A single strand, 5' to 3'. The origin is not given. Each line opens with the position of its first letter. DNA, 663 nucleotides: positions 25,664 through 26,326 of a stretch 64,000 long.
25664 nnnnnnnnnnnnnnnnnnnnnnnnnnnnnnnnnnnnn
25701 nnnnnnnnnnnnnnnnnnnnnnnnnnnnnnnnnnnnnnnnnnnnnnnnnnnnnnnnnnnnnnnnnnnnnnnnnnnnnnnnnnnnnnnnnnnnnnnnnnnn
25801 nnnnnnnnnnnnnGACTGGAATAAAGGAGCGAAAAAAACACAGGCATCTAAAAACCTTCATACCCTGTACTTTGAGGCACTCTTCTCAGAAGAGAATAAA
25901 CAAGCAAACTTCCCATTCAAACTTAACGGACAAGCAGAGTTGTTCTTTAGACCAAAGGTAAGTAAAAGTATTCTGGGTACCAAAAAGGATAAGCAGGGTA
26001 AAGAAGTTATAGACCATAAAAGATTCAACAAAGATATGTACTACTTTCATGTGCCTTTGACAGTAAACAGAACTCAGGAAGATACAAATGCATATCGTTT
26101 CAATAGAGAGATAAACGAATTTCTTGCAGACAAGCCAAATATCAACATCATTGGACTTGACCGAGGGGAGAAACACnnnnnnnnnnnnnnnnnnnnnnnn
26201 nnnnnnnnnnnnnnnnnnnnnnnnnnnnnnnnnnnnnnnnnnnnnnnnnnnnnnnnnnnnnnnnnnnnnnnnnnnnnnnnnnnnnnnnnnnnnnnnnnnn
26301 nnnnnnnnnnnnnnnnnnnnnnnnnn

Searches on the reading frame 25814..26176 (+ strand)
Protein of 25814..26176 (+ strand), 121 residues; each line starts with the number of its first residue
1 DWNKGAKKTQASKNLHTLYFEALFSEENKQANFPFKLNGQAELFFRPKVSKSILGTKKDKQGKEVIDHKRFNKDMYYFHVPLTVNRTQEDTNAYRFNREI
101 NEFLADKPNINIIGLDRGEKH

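Call 60: search_solved_structures(query=window:25814-26176:+, max_evalue=0.001, show_alignments=5)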
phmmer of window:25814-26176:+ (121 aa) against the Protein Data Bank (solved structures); distinct sequences matched with E-value up to 0.001: 26.
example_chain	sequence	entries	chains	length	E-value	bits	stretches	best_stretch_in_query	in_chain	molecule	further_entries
8kgf_A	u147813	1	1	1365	1.5e-20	77.1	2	63-120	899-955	CRISPR-associated endonuclease Cas12a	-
8sfh_A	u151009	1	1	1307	4.3e-20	75.6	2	62-120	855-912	CRISPR-associated endonuclease Cas12a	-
5b43_A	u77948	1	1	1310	4.3e-20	75.6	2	62-120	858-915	CRISPR-associated endonuclease Cpf1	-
5xh7_A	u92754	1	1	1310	4.3e-20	75.6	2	62-120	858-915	CRISPR-associated endonuclease Cpf1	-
8sfi_A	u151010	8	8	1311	4.3e-20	75.6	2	62-120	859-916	CRISPR-associated endonuclease Cas12a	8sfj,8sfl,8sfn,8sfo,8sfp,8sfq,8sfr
5xh6_A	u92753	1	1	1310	4.4e-20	75.5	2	62-120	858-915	CRISPR-associated endonuclease Cpf1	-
9cjh_A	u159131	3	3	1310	4.4e-20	75.5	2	62-120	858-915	CRISPR-associated endonuclease Cas12a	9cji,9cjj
5kk5_A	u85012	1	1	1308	4.5e-20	75.5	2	62-120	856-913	CRISPR-associated endonuclease Cpf1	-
22fn_A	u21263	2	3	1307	1.3e-19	74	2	62-120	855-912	CRISPR-associated endonuclease Cas12a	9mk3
6iv6_A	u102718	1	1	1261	3e-18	69.6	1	7-121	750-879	nuclease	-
5mga_A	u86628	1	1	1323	1.2e-17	67.7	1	10-121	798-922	CRISPR-associated endonuclease Cpf1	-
6gtc_A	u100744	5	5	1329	1.5e-17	67.3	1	10-121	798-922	CRISPR-associated endonuclease Cas12a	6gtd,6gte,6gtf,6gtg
5ng6_A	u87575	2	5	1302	1.6e-17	67.3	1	10-121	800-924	CRISPR-associated endonuclease Cpf1 | CRISPR-associated endonuclease Cas12a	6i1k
6i1l_A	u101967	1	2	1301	1.6e-17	67.3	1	10-121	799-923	CRISPR-associated endonuclease Cas12a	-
8y0b_A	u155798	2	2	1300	1.6e-17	67.3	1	10-121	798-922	CRISPR-associated endonuclease Cas12a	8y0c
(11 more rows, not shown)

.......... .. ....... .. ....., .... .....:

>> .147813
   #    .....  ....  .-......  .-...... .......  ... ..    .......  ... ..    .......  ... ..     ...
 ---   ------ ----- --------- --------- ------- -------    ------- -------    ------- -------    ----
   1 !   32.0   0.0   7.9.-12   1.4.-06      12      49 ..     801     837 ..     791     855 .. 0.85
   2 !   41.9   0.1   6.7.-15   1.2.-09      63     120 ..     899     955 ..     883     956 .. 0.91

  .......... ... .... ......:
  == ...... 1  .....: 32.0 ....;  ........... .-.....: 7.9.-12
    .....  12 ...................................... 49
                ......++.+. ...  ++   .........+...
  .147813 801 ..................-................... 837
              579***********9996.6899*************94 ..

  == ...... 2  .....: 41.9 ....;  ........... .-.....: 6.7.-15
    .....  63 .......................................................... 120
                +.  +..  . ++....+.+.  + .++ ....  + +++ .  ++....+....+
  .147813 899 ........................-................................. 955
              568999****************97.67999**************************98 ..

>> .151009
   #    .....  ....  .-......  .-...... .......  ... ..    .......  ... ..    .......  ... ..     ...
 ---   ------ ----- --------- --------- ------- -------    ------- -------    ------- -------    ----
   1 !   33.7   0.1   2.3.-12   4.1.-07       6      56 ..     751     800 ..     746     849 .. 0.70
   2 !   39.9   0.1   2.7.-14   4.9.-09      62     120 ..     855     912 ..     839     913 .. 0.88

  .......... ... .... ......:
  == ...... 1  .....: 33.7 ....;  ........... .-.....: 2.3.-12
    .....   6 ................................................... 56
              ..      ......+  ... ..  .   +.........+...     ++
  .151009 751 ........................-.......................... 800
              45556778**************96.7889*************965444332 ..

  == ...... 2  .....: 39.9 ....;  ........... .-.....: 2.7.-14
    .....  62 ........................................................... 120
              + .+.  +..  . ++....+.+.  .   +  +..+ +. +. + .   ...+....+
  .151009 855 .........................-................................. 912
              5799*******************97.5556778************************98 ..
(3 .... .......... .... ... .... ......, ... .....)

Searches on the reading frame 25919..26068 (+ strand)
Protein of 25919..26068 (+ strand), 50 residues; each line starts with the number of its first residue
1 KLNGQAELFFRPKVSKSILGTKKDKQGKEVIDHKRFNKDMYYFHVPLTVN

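Call 63: search_solved_structures(query=window:25919-26068:+, max_evalue=0.1, show_alignments=5)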
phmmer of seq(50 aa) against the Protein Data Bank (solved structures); distinct sequences matched with E-value up to 0.1: 19.
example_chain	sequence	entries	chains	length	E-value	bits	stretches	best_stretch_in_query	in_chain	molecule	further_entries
5kk5_A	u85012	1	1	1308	4.2e-06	29.8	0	27-50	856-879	CRISPR-associated endonuclease Cpf1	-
8sfh_A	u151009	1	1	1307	4.2e-06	29.7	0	27-50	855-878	CRISPR-associated endonuclease Cas12a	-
5b43_A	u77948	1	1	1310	4.2e-06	29.7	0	27-50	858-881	CRISPR-associated endonuclease Cpf1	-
8sfi_A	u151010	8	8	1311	4.3e-06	29.7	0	27-50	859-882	CRISPR-associated endonuclease Cas12a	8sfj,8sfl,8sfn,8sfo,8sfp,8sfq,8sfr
5xh7_A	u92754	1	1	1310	4.3e-06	29.7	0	27-50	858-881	CRISPR-associated endonuclease Cpf1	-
9cjh_A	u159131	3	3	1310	4.3e-06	29.7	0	27-50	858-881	CRISPR-associated endonuclease Cas12a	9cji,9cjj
5xh6_A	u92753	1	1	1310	4.3e-06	29.7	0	27-50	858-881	CRISPR-associated endonuclease Cpf1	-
22fn_A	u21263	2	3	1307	1.6e-05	28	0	27-50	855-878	CRISPR-associated endonuclease Cas12a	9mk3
8kgf_A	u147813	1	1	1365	0.00013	25.2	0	28-50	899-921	CRISPR-associated endonuclease Cas12a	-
5mga_A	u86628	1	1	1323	0.0004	23.6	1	1-50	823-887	CRISPR-associated endonuclease Cpf1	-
8y0b_A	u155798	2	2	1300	0.00062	23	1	1-50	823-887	CRISPR-associated endonuclease Cas12a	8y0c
6i1l_A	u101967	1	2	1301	0.00062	23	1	1-50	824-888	CRISPR-associated endonuclease Cas12a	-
5ng6_A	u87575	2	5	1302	0.00062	23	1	1-50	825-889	CRISPR-associated endonuclease Cpf1 | CRISPR-associated endonuclease Cas12a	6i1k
9mkt_A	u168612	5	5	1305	0.00064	23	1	1-50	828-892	CRISPR-associated endonuclease Cas12a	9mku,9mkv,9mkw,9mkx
6gtc_A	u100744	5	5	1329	0.00064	23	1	1-50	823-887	CRISPR-associated endonuclease Cas12a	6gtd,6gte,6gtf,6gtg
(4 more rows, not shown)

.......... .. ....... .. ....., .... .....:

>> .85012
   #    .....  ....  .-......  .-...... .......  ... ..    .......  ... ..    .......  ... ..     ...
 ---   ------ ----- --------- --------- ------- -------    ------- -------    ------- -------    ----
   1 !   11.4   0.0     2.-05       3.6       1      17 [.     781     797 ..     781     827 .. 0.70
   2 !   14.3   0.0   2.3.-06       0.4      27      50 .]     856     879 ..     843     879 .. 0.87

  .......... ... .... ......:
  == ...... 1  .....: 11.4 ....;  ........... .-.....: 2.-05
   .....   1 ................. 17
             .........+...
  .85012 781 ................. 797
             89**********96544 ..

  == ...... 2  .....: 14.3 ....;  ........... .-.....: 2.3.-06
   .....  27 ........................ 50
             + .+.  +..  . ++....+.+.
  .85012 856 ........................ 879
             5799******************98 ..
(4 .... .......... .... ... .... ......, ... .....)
